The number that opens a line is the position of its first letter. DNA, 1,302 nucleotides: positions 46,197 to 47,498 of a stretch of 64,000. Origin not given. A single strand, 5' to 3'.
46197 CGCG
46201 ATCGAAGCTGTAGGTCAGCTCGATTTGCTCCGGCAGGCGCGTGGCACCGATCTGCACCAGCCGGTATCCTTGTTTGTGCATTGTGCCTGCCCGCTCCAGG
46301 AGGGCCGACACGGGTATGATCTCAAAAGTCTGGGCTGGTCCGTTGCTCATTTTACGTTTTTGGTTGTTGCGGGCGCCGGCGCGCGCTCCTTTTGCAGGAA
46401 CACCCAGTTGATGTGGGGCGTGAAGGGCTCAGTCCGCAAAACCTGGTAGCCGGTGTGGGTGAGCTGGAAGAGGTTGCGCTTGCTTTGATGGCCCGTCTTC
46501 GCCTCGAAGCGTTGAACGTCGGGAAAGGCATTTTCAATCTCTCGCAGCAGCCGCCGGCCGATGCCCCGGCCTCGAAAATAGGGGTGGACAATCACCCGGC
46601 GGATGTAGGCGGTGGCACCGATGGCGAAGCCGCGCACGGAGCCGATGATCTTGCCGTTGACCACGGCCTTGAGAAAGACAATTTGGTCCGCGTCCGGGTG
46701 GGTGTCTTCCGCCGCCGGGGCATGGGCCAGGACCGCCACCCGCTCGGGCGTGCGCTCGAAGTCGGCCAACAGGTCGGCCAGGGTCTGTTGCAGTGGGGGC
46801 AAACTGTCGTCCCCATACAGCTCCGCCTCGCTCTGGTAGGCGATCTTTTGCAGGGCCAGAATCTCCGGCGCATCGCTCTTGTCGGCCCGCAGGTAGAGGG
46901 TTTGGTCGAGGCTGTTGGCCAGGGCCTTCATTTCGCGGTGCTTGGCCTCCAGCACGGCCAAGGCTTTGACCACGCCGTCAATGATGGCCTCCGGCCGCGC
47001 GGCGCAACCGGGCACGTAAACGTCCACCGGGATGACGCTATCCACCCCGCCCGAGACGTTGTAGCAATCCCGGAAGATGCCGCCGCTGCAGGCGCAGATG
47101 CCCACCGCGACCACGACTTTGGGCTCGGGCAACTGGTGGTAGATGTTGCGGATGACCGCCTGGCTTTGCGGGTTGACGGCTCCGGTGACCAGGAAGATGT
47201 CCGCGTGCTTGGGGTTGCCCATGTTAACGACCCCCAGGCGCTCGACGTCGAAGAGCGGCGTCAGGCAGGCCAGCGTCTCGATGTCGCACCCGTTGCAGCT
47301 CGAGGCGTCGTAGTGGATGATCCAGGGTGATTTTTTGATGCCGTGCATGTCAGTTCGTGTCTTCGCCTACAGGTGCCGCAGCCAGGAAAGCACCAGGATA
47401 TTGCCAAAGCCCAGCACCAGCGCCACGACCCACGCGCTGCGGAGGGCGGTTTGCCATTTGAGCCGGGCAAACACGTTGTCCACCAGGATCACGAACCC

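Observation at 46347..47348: Hydrogenase small subunit fused in frame to a GNAT acetyltransferase domain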

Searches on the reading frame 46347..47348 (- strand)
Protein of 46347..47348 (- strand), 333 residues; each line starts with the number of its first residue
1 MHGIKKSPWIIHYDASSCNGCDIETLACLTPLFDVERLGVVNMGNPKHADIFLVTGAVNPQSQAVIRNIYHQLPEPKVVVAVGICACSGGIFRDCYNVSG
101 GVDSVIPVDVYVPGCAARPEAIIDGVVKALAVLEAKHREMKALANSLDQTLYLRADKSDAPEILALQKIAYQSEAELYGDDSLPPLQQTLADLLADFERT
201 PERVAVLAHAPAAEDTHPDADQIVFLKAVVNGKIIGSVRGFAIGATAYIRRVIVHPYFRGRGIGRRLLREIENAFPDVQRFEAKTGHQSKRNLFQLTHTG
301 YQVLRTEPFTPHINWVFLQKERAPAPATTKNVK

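Call 3: search_protein_families(library=pfam, proteins=[window:46347-47348:-], max_evalue=0.01)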
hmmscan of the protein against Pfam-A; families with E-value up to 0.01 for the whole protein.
window:46347-47348:- (333 aa): 5 families
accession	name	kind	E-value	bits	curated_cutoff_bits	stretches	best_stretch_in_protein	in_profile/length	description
PF01058.29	Oxidored_q6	-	5.9e-30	104.1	27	1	18-128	1-127/128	NADH ubiquinone oxidoreductase, 20 Kd subunit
PF00583.31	Acetyltransf_1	-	6.9e-11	42.9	20.7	1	217-278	28-91/116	Acetyltransferase (GNAT) family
PF13508.13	Acetyltransf_7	-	1.4e-09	38.7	27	1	225-275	5-57/84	Acetyltransferase (GNAT) domain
PF13673.13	Acetyltransf_10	-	1.8e-06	28.4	23.6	1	219-275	27-80/128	Acetyltransferase (GNAT) domain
PF12568.14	PanZ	-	0.0011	18.9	22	1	227-289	42-104/128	Acetyltransferase (GNAT) domain, PanZ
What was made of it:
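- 46944..47348 (-): NuoB/EchC-type small-subunit domain (aa 1-135) with four Cys ligands (C18, C21, C85, C115) for one [4Fe-4S] cluster. Pfam Oxidored_q6 5.9e-30 (call 3).
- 46383..46898 (-): GNAT domain (aa 151-322) with complete topology beta1-alpha1-alpha2-beta2-beta3-beta4-alpha3-beta5-alpha4-beta6-beta7. Pfam GNAT families (call 3).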

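Call 4: search_protein_families(library=ncbifam, proteins=[window:46347-47348:-], max_evalue=0.01)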
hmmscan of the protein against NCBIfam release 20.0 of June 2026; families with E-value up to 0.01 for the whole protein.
window:46347-47348:- (333 aa): 20 families
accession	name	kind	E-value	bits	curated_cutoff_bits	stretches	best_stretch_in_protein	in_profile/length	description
NF005012.1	PRK06411.1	subfamily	4.9e-38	130.3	116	1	5-133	33-158/166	NADH-quinone oxidoreductase subunit NuoB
NF011395.0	PRK14820.1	equivalog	2.5e-35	121.8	263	1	6-134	33-158/180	NADH-quinone oxidoreductase subunit B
TIGR01957.1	nuoB_fam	subfamily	1.2e-34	119.3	142.7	1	5-128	16-137/145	NADH-quinone oxidoreductase subunit B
NF011393.0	PRK14818.1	equivalog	4.5e-31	107.7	255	1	17-135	39-157/173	NADH dehydrogenase subunit B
NF011394.0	PRK14819.1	equivalog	5.1e-31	108.2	312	1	7-128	32-151/264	NADH-quinone oxidoreductase subunit B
NF011390.0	PRK14815.1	equivalog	9.1e-31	106.6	281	1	19-143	43-166/183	NADH dehydrogenase subunit B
NF011389.0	PRK14814.1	equivalog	4.7e-30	104.8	285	1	15-138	41-162/186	NADH dehydrogenase subunit B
NF011391.0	PRK14816.1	equivalog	1e-29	103.5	283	1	6-128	52-172/196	NADH-quinone oxidoreductase subunit B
NF011392.0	PRK14817.1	equivalog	4.5e-29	101.4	271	1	19-129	46-156/182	NADH-quinone oxidoreductase subunit B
NF009808.0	PRK13292.1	equivalog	6.7e-29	100.3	1156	1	5-138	24-154/791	NADH-quinone oxidoreductase subunit B/C/D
NF011388.0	PRK14813.1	equivalog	5.5e-28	98.1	294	1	19-135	38-155/189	NADH dehydrogenase subunit B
TIGR03294.1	FrhG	equivalog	9.3e-09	35.3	245.5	1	47-144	49-155/228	coenzyme F420 hydrogenase subunit gamma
NF002959.0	PRK03624.1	equivalog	1.7e-05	24.6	124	1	220-274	46-100/147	GNAT family acetyltransferase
NF045875.1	F420_non_VhuG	exception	4.3e-05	22.9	450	0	46-91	50-93/286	F420-non-reducing hydrogenase subunit VhuG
TIGR01575.1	rimI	equivalog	8.5e-05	22.7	86.4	1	221-275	30-84/132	ribosomal protein S18-alanine N-acetyltransferase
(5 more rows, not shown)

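Call 5: find_homologous_proteins(query=window:46347-47348:-, max_evalue=0.00001)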
Query window:46347-47348:- (333 aa): 2938 proteins with E <= 0.00001 among 8000 candidates; the best 120 are listed.
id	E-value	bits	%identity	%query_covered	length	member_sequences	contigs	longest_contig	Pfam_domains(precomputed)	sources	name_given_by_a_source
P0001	5.6e-198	675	89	100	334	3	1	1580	PF13673.14,PF12568.15,PF13508.14,PF01058.30,PF00583.32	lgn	-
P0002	2.4e-196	670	89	100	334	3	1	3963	PF13673.14,PF12568.15,PF13508.14,PF01058.30,PF00583.32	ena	-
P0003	2.4e-192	656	86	100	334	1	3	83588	PF13673.14,PF12568.15,PF13508.14,PF01058.30,PF00583.32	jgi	jgi:ech hydrogenase subunit C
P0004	4.7e-189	646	84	100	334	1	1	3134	PF13673.14,PF12568.15,PF13508.14,PF01058.30,PF00583.32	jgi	-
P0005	2.8e-187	640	84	100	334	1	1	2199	PF13673.14,PF13508.14,PF01058.30,PF00583.32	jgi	-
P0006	2.4e-186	637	83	100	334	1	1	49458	PF13673.14,PF13508.14,PF01058.30,PF00583.32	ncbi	-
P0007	1.3e-184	631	84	100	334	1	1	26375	PF13673.14,PF12568.15,PF13508.14,PF01058.30,PF00583.32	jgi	jgi:ech hydrogenase subunit C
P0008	1.5e-184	631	82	100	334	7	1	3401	PF13673.14,PF13508.14,PF01058.30,PF00583.32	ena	-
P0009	1.6e-184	631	84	100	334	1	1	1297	PF13673.14,PF12568.15,PF13508.14,PF01058.30,PF00583.32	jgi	jgi:ech hydrogenase subunit C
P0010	2.5e-184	630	84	100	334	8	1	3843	PF13673.14,PF12568.15,PF13508.14,PF01058.30,PF00583.32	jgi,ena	-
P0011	3.5e-184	630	82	100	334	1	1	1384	PF13673.14,PF13508.14,PF01058.30,PF00583.32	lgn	-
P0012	8.0e-184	628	84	100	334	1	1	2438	PF13673.14,PF12568.15,PF13508.14,PF01058.30,PF00583.32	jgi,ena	-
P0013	1.7e-183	627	82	100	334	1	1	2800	PF13673.14,PF13508.14,PF01058.30,PF00583.32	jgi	jgi:ech hydrogenase subunit C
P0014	2.4e-183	627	83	100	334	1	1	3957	PF13673.14,PF13508.14,PF01058.30,PF00583.32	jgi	jgi:ech hydrogenase subunit C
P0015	2.5e-183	627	83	100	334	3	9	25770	PF13673.14,PF13508.14,PF01058.30,PF00583.32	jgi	jgi:ech hydrogenase subunit C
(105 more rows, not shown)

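Call 8: search_solved_structures(query=window:46347-47348:-, max_evalue=0.01, show_alignments=2)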
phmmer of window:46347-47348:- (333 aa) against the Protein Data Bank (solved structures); distinct sequences matched with E-value up to 0.01: 52.
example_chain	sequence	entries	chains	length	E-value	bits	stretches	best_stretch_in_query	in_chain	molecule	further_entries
6cfw_J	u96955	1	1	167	1.4e-42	149.3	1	4-133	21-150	Probable membrane-bound hydrogenase subunit mbhJ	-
7z0s_G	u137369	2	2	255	1.4e-36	129.7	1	3-137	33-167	Formate hydrogenlyase subunit 7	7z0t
6u8y_J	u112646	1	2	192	2.3e-28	102.6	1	5-134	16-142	NADH dehydrogenase subunit B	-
6hum_K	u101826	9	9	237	1.5e-27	99.9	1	8-141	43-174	NAD(P)H-quinone oxidoreductase subunit K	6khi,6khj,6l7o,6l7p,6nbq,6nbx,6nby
9grx_K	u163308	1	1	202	6.8e-27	97.8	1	8-130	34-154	NAD(P)H-quinone oxidoreductase subunit K, chloroplastic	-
7eu3_K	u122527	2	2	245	1.1e-26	97.1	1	8-136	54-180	NAD(P)H-quinone oxidoreductase subunit K, chloroplastic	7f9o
7wfg_K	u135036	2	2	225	1.3e-26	96.8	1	8-129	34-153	NAD(P)H-quinone oxidoreductase subunit K, chloroplastic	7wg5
8e9g_B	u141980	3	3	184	4.3e-26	95.2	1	20-129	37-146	NADH-quinone oxidoreductase subunit B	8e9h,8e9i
8b9z_B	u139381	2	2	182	1.5e-25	93.4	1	5-140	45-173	LD31474p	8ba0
7zeb_6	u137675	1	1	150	2e-25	93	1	20-131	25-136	NADH dehydrogenase [ubiquinone] iron-sulfur protein 7, mitochondrial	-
9w2u_B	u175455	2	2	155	2.2e-25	92.8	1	20-131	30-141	NADH dehydrogenase [ubiquinone] iron-sulfur protein 7, mitochondrial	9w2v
7zd6_6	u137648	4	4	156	2.3e-25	92.8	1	20-131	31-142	NADH dehydrogenase [ubiquinone] iron-sulfur protein 7, mitochondrial | Complex I-20kD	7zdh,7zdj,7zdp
5lc5_B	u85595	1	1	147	2.3e-25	92.8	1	20-129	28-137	NADH dehydrogenase [ubiquinone] iron-sulfur protein 7, mitochondrial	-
7v2c_C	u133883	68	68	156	2.3e-25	92.7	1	20-131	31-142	NADH dehydrogenase [ubiquinone] iron-sulfur protein 7,mitochondrial | NADH dehydrogenase [ubiquinone] iron-sulfur protein 7, mitochondrial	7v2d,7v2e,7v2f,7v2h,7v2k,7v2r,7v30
6g2j_B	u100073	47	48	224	2.4e-25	92.7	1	20-130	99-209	NADH dehydrogenase [ubiquinone] iron-sulfur protein 7, mitochondrial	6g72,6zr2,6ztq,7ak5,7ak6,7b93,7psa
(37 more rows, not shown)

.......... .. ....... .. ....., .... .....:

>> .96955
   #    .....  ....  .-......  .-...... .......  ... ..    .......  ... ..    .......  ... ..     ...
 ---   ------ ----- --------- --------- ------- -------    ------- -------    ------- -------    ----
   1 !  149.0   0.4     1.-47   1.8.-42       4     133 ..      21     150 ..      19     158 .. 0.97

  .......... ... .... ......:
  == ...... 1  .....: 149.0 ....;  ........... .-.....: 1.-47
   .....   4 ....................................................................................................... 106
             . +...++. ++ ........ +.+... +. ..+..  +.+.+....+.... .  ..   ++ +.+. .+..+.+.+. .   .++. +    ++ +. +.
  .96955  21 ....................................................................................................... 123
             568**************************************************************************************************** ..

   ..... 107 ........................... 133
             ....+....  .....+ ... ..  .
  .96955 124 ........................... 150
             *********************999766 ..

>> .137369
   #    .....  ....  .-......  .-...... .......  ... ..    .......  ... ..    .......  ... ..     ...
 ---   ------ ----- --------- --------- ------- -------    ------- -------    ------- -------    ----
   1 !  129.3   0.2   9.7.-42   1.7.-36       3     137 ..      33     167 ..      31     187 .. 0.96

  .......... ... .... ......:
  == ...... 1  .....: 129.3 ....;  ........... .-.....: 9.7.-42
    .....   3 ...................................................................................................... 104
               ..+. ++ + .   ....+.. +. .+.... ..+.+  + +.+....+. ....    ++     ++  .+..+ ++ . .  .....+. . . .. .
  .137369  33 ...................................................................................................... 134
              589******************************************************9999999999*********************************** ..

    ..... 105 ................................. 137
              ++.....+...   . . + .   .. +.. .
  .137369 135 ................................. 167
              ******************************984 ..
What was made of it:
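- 46944..47348 (-): MbhJ 6cfw_J 1.4e-42 and HycG 7z0s_G 1.4e-36 (call 8).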

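Call 9: find_related_loci(query=window:46347-47348:-, collection=genome_contigs, flank=8000)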
Query window:46347-47348:- (333 aa) in genome_contigs; peptide patterns used: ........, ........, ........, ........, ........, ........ (x = any residue, [..] = any of these).
210 stretches matched a pattern; 152 encode a relative of the query (tblastn E <= 1e-3); the best 80 are kept; 80 distinct loci.
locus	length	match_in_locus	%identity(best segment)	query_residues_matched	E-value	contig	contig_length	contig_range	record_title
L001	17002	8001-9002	89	1-333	0e+0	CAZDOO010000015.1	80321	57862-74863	MAG TPA_asm: uncultured Verrucomicrobiota bacterium isolate SRP220891_co1_482 genome assembly, contig: NODE_520_length_8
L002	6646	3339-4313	77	1-324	3e-173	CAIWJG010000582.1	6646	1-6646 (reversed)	MAG: uncultured Verrucomicrobia subdivision 3 bacterium isolate Ki1-2-7m_bin-117 genome assembly, contig: bin-117:582/99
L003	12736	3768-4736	78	1-325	8e-172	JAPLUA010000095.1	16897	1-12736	MAG: Verrucomicrobia bacterium isolate LacPavin_0818_WC55_MAG_63_9 LacPavin_0818_WC55_scaffold_46218, whole genome shotg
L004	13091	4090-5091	78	1-333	1e-171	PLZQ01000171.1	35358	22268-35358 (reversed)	MAG: Limisphaerales bacterium isolate palsa_1440 73.20120700_P3D.123_contig_26791, whole genome shotgun sequence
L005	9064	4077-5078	77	1-333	8e-170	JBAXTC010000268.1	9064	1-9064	MAG: Verrucomicrobiota bacterium isolate ELA625 MAG625_268, whole genome shotgun sequence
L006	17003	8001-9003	75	1-333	3e-163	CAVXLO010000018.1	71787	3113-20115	MAG: uncultured Verrucomicrobiae bacterium isolate MFD02416.bin.2.131 genome assembly, contig: contig_19584, whole genom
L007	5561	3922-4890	74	1-322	7e-165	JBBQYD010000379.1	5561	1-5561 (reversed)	MAG: Verrucomicrobiota bacterium isolate Co_metawrap_2147 Cmw_2147_k141_20108304_length_5561_cov_7.0000, whole genome sh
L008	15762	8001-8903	75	1-322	4e-161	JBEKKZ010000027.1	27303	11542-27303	MAG: Verrucomicrobiota bacterium isolate SPRUCE 359 SPRUCE_359_27, whole genome shotgun sequence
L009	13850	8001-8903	74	1-322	2e-160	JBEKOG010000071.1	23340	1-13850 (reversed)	MAG: Verrucomicrobiota bacterium isolate SPRUCE 435 SPRUCE_435_71, whole genome shotgun sequence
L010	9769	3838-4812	72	1-325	7e-160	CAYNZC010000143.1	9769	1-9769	MAG TPA_asm: uncultured Verrucomicrobiota bacterium isolate SRP192927_co7_467 genome assembly, contig: NODE_14550_length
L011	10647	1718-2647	74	1-331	4e-157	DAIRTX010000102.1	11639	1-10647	MAG TPA_asm: Verrucomicrobiota bacterium isolate CTOTU10862 NODE_1461_length_11639_cov_9.440694, whole genome shotgun se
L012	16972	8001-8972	71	1-323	2e-155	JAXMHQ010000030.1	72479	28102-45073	MAG: Verrucomicrobiota bacterium isolate STL-VER8 C4.26.fa-30, whole genome shotgun sequence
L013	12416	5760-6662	74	1-322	2e-155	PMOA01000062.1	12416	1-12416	MAG: Limisphaerales bacterium isolate palsa_1371 73.20110600_P1D.3_contig_820, whole genome shotgun sequence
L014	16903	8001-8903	74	1-322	2e-154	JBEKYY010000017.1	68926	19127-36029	MAG: Verrucomicrobiota bacterium isolate SPRUCE 686 SPRUCE_686_17, whole genome shotgun sequence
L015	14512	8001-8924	70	1-331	1e-152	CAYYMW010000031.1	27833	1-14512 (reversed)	MAG TPA_asm: uncultured Verrucomicrobiota bacterium isolate binchicken_co269_135 genome assembly, contig: NODE_1456_leng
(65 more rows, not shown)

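Call 39: predict_structure(alignment_id=A2)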
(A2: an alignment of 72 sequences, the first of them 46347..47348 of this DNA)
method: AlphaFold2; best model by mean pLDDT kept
length: 333 residues; sequences in the alignment: 72
mean_pLDDT: 79.2   pTM: 0.58
mean pLDDT of the five models: 79.2, 76.9, 75.1, 71.7, 69.5
residues with pLDDT >= 90: 110; 70-90: 140; 50-70: 65; < 50: 18
segments of 3 or more residues with pLDDT < 50: 21-31, 89-94
pLDDT, mean of each block of 10 residues (from residue 1): 67 67 42 64 73 81 79 86 70 56 74 81 89 86 64 95 90 72 81 89 58 57 90 92 94 89 94 95 87 91 93 91 81 62
secondary structure, 60 per line:
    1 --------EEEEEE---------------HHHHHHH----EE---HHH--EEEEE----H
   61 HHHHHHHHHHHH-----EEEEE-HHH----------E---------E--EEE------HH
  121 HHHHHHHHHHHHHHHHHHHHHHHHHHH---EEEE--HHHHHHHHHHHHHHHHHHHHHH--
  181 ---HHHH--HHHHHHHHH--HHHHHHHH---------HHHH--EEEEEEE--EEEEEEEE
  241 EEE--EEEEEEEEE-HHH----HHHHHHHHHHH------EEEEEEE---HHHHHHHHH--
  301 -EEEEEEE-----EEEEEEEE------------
elements in order: E9-14 H30-36 E51-55 H60-72 E78-82 E110-112 H119-147 E151-154 H157-178 H184-187 H190-198 H201-208 H218-221 E224-230 E233-243 E246-254 H263-273 E280-286 H290-298 E302-308 E314-321
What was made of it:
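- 46383..46898 (-): AF2 pLDDT is about 90 over the domain (call 39).
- On GNAT (GCN5-related N-acetyltransferase) superfamily: AF2 secondary-structure order at aa 151-321 with pLDDT about 90 (call 39).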

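Call 41: fold_search(model_id=the predicted structure, library=pdb)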
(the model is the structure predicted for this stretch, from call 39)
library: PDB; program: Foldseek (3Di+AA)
matches with E <= 10: 1630; with E <= 0.001: 768
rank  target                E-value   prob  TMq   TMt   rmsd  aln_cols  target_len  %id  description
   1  7z0s_G                5.4e-11  1.00  0.31  0.40  19.6       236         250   30  Structure of the Escherichia coli formate hydrogenlyase complex (anaerobic preparation, without formate dehydrogenase  (released 2022-09-28)
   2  6cfw_J                7.3e-11  1.00  0.30  0.64   5.5       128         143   52  cryoEM structure of a respiratory membrane-bound hydrogenase (released 2018-05-23)
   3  7z0t_G                8.3e-11  1.00  0.31  0.40  18.9       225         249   32  Structure of the Escherichia coli formate hydrogenlyase complex (aerobic preparation, composite structure) (released 2022-09-28)
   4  3f0a                  6.5e-10  1.00  0.39  0.78   5.0       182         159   15  Structure of a putative n-acetyltransferase (ta0374) in complex with acetyl-coa from thermoplasma acidophilum (released 2008-11-11)
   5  9i4i_E                8.9e-10  1.00  0.31  0.59   5.1       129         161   32  High resolution Cryo-EM structure of human complex I in mitochondria (released 2025-11-12)
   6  7r43_B                1.2e-09  1.00  0.32  0.64   5.1       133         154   32  Bovine complex I in the presence of IM1761092, active class iii (Composite map) (released 2023-02-08)
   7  9smf_B                1.4e-09  1.00  0.32  0.62   5.1       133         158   32  Reduced bovine complex I in lipid nanodisc, NADH-active-Q10 (released 2026-03-18)
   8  4e2a_A                1.7e-09  1.00  0.36  0.64   4.6       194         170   14  Crystal Structure of the Putative acetyltransferase from Streptococcus mutans (released 2013-03-13)
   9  5gpn_a                2.0e-09  1.00  0.31  0.64   5.1       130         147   33  Architecture of mammalian respirasome (released 2017-04-05)
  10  1yr0_A                2.1e-09  1.00  0.37  0.70   5.0       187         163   15  Crystal structure of phosphinothricin acetyltransferase from agrobacterium tumefaciens (released 2005-02-15)
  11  8om1_B                2.1e-09  1.00  0.31  0.61   5.1       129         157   33  Mitochondrial complex I from Mus musculus in the active state (released 2023-08-09)
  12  5gup_I                2.1e-09  1.00  0.31  0.61   5.2       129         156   33  Cryo-EM structure of mammalian respiratory supercomplex I1III2IV1 (released 2017-03-29)
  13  4e2a_B                2.1e-09  1.00  0.36  0.64   4.6       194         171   14  Crystal Structure of the Putative acetyltransferase from Streptococcus mutans (released 2013-03-13)
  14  4mbu_A                2.2e-09  1.00  0.36  0.68   5.0       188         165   16  Crystal structure of N-acetyltransferase from Staphylococcus aureus Mu50 (released 2014-09-03)
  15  4jwp_A                2.3e-09  1.00  0.36  0.68   5.3       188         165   20  Crystal structure of Ribosomal-protein-alanine N-acetyltransferase from Brucella melitensis in complex with Acetyl CoA (released 2013-05-01)
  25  1tiq_B                4.6e-09  1.00  0.41  0.77   3.6       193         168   11  Crystal Structure of an Acetyltransferase (PaiA) in complex with CoA and DTT from Bacillus subtilis, Northeast Structu (released 2004-07-13)
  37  1tiq_A                7.9e-09  1.00  0.39  0.71   5.8       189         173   12  Crystal Structure of an Acetyltransferase (PaiA) in complex with CoA and DTT from Bacillus subtilis, Northeast Structu (released 2004-07-13)
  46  3ld2_B                1.1e-08  1.00  0.40  0.78   3.2       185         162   14  The Crystal Structure of smu.2055 from Streptococcus mutans UA159 (released 2011-01-12)
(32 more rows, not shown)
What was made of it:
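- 46944..47348 (-): Foldseek gives the same hits (call 41).
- On Group 4e (Ech-type) energy-converting [NiFe]-hydrogenase: Homology to MbhJ and HycG (calls 8, 41).
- On GNAT (GCN5-related N-acetyltransferase) superfamily: Foldseek TM (target) 0.64-0.78 to many solved GNATs (call 41).
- Closest known: MbhJ. Same: Best sequence and fold matches for aa 1-135 (E 1.4e-42 and 1.4e-36, calls 8, 41).
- AF2 predicts a full GNAT fold at pLDDT about 90, with TM 0.64-0.78 to solved GNATs (calls 39, 41).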

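Call 76: find_encoding_contigs(protein=window:46347-47348:-, flank=3000, max_places=6)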
Protein window:46347-47348:- (333 aa): 15 contigs read that carry it; 2 places shown.
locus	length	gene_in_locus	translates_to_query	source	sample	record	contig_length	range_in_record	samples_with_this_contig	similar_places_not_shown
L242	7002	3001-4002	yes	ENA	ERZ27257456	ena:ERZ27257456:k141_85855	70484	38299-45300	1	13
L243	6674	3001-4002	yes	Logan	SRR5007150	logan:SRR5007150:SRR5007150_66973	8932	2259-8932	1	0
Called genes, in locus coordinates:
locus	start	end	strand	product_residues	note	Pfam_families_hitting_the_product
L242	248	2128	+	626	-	PF00662:Proton_antipo_N (weak), PF00361:Proton_antipo_M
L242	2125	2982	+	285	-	PF00146:NADHdh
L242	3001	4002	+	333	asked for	PF01058:Oxidored_q6, PF00583:Acetyltransf_1, PF13673:Acetyltransf_10 (weak), PF13508:Acetyltransf_7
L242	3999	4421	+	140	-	PF00329:Complex1_30kDa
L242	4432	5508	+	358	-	PF00374:NiFeSe_Hases, PF00346:Complex1_49kDa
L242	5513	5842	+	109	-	PF00037:Fer4 (weak), PF12837:Fer4_6 (faint), PF13237:Fer4_10, PF14697:Fer4_21, PF12838:Fer4_7, PF13187:Fer4_9, PF13484:Fer4_16 (faint)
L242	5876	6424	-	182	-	PF00694:Aconitase_C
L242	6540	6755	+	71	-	-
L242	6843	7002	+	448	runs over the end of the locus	PF01408:GFO_IDH_MocA, PF02894:GFO_IDH_MocA_C, PF19051:GFO_IDH_MocA_C2, PF22725:GFO_IDH_MocA_C3, PF19051:GFO_IDH_MocA_C2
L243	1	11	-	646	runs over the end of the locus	PF02838:Glyco_hydro_20b, PF00728:Glyco_hydro_20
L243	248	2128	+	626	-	PF00662:Proton_antipo_N (weak), PF00361:Proton_antipo_M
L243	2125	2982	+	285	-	PF00146:NADHdh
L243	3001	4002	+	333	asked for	PF01058:Oxidored_q6, PF00583:Acetyltransf_1, PF13673:Acetyltransf_10 (weak), PF13508:Acetyltransf_7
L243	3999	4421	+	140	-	PF00329:Complex1_30kDa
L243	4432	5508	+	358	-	PF00374:NiFeSe_Hases, PF00346:Complex1_49kDa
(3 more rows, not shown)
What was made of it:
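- On Group 4e (Ech-type) energy-converting [NiFe]-hydrogenase: Gene calls of 626, 285, 333, 140, 358 and 109 aa on independent contigs (call 76).
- Checked: Operon position is as stated: echA (NuoL-like), echB (NuoH-like), echC-GNAT, echD, echE (NuoD-like NiFe large subunit), echF (2x4Fe-4S) (calls 3, 76). The exact 333-aa protein is encoded on 15 contigs, including ENA ERZ27257456 and Logan SRR5007150 (call 76).
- The identical ORF is found in independent assemblies (call 76).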
